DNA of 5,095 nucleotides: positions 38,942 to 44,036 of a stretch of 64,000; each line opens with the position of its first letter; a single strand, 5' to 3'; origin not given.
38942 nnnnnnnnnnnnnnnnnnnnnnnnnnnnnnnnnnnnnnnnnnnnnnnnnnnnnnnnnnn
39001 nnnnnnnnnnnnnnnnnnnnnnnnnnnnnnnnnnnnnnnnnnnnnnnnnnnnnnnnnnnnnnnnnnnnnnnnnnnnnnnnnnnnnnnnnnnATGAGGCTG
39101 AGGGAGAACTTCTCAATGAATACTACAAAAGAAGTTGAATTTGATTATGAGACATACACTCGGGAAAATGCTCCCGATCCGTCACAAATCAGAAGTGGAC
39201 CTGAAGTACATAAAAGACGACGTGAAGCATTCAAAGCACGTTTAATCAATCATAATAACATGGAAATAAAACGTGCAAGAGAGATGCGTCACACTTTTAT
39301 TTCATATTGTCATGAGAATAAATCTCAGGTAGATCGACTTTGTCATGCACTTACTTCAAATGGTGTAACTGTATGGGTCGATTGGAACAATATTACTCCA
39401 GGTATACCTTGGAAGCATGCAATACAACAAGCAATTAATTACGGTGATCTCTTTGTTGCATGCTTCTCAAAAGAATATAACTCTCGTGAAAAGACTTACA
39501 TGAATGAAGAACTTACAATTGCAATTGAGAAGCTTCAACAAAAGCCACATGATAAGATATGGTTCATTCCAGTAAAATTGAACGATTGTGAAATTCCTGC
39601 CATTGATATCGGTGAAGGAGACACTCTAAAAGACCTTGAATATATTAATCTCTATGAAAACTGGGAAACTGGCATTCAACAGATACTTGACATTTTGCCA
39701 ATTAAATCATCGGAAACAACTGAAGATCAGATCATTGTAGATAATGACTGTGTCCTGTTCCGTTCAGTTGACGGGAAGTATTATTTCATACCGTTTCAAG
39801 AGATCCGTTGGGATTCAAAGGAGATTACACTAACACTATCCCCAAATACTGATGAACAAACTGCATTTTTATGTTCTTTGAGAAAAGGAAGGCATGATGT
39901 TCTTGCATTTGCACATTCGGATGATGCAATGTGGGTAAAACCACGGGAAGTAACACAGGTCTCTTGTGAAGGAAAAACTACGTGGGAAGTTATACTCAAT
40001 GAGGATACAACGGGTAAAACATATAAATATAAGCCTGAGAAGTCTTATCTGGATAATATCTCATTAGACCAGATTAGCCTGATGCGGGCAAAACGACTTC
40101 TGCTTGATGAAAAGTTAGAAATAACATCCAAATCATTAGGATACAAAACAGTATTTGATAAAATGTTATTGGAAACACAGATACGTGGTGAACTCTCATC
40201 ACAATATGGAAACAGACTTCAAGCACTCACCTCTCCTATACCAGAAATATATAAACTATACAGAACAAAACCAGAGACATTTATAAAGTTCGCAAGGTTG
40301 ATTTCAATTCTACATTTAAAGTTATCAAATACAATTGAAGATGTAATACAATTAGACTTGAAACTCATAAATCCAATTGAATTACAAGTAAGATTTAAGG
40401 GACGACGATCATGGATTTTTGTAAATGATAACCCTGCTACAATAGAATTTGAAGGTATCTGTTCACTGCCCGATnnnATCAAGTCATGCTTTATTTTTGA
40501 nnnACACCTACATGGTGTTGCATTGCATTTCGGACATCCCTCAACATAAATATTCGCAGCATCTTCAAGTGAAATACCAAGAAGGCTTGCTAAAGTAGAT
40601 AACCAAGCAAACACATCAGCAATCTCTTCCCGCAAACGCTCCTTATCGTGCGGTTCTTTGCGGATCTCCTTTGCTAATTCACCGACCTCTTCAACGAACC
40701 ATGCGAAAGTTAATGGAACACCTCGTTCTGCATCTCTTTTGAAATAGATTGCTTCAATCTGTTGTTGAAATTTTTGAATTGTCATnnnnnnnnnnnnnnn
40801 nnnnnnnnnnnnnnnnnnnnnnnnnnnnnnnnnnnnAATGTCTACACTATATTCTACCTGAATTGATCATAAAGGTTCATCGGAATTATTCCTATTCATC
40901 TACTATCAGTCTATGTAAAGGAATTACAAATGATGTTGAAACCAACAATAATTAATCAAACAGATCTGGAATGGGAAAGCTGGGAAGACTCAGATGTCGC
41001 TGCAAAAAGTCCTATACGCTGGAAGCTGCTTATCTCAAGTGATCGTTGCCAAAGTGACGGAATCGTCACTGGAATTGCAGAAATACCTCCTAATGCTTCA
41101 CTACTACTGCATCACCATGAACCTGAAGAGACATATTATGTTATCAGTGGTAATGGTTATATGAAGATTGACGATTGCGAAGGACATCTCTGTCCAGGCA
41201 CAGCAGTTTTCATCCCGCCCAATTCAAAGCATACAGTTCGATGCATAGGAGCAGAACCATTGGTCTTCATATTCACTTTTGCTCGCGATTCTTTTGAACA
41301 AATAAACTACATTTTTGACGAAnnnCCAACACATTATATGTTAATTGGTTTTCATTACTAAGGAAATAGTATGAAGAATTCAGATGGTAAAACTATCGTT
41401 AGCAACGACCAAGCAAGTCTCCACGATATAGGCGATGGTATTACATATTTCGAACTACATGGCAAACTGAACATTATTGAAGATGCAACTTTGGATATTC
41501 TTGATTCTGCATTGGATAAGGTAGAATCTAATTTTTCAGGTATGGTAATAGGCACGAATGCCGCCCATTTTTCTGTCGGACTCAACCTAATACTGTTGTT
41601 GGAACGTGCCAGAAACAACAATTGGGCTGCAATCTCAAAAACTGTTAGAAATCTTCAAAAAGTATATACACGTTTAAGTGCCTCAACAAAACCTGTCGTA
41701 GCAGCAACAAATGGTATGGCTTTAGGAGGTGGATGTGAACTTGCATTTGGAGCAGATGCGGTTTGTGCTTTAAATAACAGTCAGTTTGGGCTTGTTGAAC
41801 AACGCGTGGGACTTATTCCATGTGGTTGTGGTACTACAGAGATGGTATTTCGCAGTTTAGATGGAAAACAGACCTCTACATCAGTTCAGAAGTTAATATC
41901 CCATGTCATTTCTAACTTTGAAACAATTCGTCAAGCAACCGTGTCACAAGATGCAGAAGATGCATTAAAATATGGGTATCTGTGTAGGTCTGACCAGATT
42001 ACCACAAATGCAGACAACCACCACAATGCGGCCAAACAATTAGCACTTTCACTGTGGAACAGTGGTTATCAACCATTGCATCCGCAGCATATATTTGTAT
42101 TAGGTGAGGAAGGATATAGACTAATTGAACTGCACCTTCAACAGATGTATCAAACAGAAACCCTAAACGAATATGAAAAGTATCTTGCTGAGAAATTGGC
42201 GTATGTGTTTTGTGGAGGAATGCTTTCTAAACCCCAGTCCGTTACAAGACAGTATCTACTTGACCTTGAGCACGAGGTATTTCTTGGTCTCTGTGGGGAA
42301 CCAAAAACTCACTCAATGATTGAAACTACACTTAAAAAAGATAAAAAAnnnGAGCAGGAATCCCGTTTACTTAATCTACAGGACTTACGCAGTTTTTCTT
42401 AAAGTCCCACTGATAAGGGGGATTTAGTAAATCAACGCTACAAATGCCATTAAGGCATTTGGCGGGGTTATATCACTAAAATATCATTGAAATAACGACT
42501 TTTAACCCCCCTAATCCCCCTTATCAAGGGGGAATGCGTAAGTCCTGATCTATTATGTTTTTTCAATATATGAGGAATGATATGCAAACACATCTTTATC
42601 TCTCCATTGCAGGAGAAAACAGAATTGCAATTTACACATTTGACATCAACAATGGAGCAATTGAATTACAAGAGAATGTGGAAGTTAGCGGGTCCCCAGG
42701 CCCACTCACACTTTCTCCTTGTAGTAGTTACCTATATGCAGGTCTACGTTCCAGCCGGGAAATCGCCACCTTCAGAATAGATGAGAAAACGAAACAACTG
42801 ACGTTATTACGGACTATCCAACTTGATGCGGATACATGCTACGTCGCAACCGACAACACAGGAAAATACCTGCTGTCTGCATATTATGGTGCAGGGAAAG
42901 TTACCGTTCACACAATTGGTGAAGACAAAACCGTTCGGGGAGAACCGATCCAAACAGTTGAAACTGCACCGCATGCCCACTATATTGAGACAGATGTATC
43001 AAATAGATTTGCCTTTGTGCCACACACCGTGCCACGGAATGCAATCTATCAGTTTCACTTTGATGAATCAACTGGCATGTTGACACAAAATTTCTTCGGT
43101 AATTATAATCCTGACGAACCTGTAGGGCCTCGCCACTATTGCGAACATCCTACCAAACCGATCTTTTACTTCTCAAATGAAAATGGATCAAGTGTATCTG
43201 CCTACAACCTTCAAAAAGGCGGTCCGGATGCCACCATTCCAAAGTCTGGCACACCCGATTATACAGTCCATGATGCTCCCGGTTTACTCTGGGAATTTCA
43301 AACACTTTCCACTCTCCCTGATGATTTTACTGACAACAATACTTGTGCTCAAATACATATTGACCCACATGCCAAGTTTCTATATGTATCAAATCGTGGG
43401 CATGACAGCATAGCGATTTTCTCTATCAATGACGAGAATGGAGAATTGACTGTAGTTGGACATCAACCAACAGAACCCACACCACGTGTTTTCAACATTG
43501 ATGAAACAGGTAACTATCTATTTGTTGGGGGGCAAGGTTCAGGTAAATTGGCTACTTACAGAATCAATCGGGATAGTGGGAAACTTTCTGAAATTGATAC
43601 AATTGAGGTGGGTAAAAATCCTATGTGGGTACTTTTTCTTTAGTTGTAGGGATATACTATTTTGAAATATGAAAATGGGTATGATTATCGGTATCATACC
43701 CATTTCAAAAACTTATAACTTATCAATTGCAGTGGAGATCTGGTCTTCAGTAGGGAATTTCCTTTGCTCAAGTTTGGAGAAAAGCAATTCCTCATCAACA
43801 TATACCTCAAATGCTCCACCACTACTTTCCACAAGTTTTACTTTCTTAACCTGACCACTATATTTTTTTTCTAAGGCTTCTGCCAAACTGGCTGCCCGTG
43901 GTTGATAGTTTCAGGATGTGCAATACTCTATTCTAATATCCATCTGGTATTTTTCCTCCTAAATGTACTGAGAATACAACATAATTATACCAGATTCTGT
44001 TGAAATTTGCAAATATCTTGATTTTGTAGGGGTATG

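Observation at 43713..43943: Unannotated SelW/Rdx-family selenoprotein gene with in-frame UGA in a CxxU motif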

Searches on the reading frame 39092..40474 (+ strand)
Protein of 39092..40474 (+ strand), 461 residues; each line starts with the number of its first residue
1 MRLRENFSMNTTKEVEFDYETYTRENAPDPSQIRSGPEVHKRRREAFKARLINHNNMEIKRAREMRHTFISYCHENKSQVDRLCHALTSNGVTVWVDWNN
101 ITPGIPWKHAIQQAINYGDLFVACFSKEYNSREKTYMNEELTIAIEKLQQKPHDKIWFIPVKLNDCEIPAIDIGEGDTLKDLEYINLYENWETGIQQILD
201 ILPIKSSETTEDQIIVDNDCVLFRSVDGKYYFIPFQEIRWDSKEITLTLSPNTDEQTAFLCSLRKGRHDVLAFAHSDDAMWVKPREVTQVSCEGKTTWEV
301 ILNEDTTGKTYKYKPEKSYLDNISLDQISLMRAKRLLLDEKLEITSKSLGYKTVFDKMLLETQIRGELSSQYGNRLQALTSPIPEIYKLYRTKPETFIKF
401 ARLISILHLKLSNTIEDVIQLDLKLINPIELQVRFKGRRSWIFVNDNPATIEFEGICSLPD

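Call 44: search_protein_families(library=pfam, proteins=[window:39092-40474:+], max_evalue=0.001)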
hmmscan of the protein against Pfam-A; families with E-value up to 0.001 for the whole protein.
window:39092-40474:+ (461 aa): 1 family
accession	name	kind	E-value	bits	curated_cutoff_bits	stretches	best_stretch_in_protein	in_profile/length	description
PF13676.11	TIR_2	-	1.1e-24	87.7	28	1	69-199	2-122/122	TIR domain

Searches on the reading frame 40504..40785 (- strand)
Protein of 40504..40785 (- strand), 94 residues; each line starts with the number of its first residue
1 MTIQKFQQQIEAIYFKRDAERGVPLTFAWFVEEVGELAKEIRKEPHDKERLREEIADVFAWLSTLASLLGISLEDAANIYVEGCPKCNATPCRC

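Call 44: search_protein_families(library=pfam, proteins=[window:40504-40785:-], max_evalue=0.001)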
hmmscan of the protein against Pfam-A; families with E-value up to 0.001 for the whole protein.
seq(94 aa): 2 families
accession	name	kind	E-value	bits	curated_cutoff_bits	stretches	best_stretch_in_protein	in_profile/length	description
PF03819.22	MazG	-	2.4e-10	41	22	1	26-79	6-61/74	MazG nucleotide pyrophosphohydrolase domain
PF01503.22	PRA-PH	-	0.00038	21.2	21.3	1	4-76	10-78/86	Phosphoribosyl-ATP pyrophosphohydrolase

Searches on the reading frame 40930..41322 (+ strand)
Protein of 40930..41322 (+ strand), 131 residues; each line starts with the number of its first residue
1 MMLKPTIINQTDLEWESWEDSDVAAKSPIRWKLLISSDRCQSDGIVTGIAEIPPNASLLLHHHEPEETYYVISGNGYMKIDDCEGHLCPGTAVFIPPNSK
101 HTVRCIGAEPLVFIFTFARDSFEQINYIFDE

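Call 44: search_protein_families(library=pfam, proteins=[window:40930-41322:+], max_evalue=0.001)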
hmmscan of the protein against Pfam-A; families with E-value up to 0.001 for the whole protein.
window:40930-41322:+ (131 aa): 7 families
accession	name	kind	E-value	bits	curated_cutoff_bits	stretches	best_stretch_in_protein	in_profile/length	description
PF07883.17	Cupin_2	-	1.1e-15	57.5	27.2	1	49-116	2-69/70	Cupin domain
PF16867.11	DMSP_lyase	-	3.6e-07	30.5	27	1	41-112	91-161/162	Dimethlysulfonioproprionate lyase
PF12973.13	Cupin_7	-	6.5e-07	29.6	27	1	8-113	6-98/105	ChrR Cupin-like domain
PF00190.28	Cupin_1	-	2.7e-05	24.2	22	1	48-126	36-122/151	Cupin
PF02311.25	AraC_binding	-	0.0001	22.5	21.1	1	47-110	5-68/135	AraC-like ligand binding domain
PF01050.24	MannoseP_isomer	-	0.00038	21.1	23.6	1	54-114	37-98/116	Mannose-6-phosphate isomerase C-terminal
PF06560.17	GPI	-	0.00052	19.8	20.7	0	67-122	85-149/182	Glucose-6-phosphate isomerase (GPI)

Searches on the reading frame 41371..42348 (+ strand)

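Call 44: search_protein_families(library=pfam, proteins=[window:41371-42348:+], max_evalue=0.001)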
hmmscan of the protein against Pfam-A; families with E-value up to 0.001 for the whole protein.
window:41371-42348:+ (326 aa): 2 families
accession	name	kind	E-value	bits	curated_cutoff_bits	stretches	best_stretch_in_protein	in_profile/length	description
PF00378.25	ECH_1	-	5.2e-20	72.3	27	1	22-163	4-144/251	Enoyl-CoA hydratase/isomerase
PF16113.10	ECH_2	-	2.6e-10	40.8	27.2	1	31-150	10-131/335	Enoyl-CoA hydratase/isomerase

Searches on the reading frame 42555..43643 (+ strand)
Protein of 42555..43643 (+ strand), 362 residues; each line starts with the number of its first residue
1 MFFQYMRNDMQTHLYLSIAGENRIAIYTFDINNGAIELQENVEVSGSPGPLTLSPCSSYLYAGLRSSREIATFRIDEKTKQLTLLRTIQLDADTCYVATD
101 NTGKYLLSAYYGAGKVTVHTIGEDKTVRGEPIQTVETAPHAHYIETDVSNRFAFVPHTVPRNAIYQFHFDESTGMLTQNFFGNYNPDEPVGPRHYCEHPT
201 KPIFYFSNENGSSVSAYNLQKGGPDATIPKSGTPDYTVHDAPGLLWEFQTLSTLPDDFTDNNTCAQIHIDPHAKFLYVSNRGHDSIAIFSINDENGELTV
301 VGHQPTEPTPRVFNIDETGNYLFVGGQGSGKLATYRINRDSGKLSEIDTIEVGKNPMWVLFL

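Call 44: search_protein_families(library=pfam, proteins=[window:42555-43640:+], max_evalue=0.001)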
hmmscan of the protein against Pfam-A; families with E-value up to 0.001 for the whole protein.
window:42555-43640:+ (362 aa): 2 families
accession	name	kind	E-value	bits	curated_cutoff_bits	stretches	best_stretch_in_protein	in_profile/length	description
PF10282.15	Lactonase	-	5.3e-69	233.5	21.7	1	23-361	14-344/344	Lactonase, 7-bladed beta-propeller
PF23726.1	Beta-prop_RSE1_2nd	-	3.3e-05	23.7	30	1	270-357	165-259/327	RSE1/DDB1/CPSF1 second beta-propeller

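Call 53: find_encoding_contigs(protein=window:42555-43643:+, flank=3000, max_places=3)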
Protein window:42555-43643:+ (362 aa): no gene with exactly this product is on record in the collection.

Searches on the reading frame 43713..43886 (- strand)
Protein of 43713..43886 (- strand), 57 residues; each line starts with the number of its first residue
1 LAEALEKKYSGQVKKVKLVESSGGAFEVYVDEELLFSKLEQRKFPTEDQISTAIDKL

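Call 52: find_encoding_contigs(protein=window:43713-43886:-, flank=3000, max_places=4)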
Protein window:43713-43886:- (57 aa): no gene with exactly this product is on record in the collection.
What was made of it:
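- Tried and rejected: Exact look-up of the window's 57-aa ORF and of the lactonase in the contig index: not on record, so the source assembly could not be identified (calls 52, 53).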
